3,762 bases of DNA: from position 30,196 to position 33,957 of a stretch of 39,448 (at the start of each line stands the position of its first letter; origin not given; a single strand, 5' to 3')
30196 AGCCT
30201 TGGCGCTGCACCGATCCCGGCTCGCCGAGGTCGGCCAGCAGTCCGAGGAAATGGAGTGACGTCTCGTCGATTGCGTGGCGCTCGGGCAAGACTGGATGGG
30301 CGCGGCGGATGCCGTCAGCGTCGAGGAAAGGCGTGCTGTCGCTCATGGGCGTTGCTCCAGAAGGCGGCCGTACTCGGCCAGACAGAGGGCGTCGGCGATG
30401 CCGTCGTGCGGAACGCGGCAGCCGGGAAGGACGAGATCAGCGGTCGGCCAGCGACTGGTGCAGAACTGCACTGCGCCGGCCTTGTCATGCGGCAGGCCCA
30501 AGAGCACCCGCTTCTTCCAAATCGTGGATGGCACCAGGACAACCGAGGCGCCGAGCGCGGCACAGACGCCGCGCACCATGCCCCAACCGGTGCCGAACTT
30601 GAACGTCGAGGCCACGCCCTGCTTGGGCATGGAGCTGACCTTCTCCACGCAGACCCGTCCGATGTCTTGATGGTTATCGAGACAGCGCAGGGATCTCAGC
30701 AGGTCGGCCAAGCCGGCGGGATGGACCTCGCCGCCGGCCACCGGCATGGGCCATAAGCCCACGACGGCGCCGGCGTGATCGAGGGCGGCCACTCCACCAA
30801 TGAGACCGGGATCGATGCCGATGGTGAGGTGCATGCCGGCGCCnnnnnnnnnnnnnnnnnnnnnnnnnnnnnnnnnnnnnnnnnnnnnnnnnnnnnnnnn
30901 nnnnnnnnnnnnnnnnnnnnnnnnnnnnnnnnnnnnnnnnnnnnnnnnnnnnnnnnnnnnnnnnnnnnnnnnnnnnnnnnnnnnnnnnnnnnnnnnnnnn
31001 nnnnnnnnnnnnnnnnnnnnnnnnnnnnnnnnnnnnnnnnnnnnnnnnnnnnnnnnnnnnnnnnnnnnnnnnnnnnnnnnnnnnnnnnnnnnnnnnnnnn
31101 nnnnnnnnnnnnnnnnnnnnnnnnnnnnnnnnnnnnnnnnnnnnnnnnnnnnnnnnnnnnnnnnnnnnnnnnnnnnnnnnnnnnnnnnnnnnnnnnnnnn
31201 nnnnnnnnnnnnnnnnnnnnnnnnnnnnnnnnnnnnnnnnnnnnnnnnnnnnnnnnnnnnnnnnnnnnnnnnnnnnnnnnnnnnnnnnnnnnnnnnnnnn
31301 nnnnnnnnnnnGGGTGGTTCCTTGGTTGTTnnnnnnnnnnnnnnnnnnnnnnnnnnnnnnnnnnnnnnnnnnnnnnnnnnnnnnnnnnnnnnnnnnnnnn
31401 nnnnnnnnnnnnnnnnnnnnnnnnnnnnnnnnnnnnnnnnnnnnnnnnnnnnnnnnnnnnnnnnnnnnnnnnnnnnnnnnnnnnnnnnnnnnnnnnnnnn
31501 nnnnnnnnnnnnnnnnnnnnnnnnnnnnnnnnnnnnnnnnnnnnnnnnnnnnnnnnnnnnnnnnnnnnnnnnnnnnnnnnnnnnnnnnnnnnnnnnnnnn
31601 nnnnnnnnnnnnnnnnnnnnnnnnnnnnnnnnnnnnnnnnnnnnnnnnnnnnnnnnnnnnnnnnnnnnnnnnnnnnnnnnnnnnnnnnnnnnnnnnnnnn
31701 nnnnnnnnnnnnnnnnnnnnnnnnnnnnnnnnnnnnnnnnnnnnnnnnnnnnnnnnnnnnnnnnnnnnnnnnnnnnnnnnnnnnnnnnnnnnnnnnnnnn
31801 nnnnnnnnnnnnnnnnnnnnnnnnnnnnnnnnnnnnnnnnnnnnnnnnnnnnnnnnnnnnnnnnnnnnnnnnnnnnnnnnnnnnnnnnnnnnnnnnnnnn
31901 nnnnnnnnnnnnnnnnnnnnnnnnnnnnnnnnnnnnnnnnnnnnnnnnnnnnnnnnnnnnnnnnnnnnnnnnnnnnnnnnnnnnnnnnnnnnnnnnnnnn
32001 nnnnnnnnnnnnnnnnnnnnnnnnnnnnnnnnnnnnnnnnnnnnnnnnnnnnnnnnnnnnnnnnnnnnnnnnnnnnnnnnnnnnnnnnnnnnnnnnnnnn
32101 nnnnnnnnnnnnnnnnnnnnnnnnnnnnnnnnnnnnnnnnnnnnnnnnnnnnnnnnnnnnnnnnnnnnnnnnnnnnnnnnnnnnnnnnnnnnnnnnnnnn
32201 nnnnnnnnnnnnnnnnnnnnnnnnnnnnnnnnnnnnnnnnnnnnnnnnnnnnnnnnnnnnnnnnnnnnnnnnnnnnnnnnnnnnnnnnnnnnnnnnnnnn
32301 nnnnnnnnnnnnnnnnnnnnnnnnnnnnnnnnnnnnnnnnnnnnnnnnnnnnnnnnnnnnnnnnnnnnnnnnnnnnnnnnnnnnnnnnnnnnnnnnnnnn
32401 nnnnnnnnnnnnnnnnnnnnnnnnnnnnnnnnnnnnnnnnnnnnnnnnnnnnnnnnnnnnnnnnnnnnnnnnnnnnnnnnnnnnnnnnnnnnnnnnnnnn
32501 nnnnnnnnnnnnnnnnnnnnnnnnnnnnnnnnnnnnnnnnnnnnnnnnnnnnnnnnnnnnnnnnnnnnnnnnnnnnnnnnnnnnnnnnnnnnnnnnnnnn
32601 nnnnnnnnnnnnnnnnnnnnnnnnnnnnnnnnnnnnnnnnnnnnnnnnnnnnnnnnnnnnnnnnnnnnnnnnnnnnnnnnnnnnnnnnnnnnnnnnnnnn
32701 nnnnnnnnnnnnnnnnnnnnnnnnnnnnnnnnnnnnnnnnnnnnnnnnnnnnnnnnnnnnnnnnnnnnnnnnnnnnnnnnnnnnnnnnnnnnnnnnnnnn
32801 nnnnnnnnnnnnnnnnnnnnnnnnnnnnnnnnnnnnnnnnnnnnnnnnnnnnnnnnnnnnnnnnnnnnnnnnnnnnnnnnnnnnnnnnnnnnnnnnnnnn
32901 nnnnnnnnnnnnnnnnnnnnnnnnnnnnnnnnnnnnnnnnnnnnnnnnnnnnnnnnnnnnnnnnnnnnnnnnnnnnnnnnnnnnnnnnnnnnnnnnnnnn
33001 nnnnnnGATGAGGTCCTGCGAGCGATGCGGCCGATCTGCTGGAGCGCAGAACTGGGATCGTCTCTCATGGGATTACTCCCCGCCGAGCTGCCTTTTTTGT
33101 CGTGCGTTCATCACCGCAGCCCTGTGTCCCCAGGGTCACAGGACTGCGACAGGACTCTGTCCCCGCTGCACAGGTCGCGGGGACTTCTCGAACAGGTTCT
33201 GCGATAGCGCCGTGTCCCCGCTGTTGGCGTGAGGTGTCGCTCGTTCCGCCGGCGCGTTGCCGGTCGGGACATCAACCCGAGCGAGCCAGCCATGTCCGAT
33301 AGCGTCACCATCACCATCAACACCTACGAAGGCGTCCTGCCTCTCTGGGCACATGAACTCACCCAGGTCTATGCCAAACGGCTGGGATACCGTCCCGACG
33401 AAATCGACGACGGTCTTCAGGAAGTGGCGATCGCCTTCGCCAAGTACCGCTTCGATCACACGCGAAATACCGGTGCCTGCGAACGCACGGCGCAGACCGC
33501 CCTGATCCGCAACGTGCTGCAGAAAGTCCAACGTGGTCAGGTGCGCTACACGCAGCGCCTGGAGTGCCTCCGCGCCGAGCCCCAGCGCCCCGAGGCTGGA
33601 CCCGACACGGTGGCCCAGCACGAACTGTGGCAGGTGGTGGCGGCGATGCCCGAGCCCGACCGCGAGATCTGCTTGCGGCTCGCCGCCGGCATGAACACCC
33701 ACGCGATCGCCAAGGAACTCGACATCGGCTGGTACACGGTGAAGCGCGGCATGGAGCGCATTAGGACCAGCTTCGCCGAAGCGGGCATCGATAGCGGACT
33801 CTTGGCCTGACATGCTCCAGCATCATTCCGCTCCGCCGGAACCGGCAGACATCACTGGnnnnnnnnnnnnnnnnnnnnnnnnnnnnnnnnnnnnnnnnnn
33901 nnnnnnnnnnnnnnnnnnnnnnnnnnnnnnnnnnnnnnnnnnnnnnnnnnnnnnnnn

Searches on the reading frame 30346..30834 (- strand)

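Call 65: search_protein_families(library=pfam, proteins=[window:30346-30834:-], max_evalue=0.01)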
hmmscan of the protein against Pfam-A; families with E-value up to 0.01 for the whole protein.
window:30346-30834:- (163 aa): 1 family
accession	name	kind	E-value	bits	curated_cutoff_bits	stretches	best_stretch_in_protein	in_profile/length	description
PF04312.18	DUF460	-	0.0086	16.2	28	0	2-27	31-56/135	Protein of unknown function (DUF460)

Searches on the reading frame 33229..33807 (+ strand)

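Call 65: search_protein_families(library=pfam, proteins=[window:33229-33807:+], max_evalue=0.01)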
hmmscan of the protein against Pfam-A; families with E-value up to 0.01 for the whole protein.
window:33229-33807:+ (193 aa): 1 family
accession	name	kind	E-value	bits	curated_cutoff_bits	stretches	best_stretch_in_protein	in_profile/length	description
PF07638.17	Sigma70_ECF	-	0.0056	17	21.1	0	135-183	132-180/185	ECF sigma factor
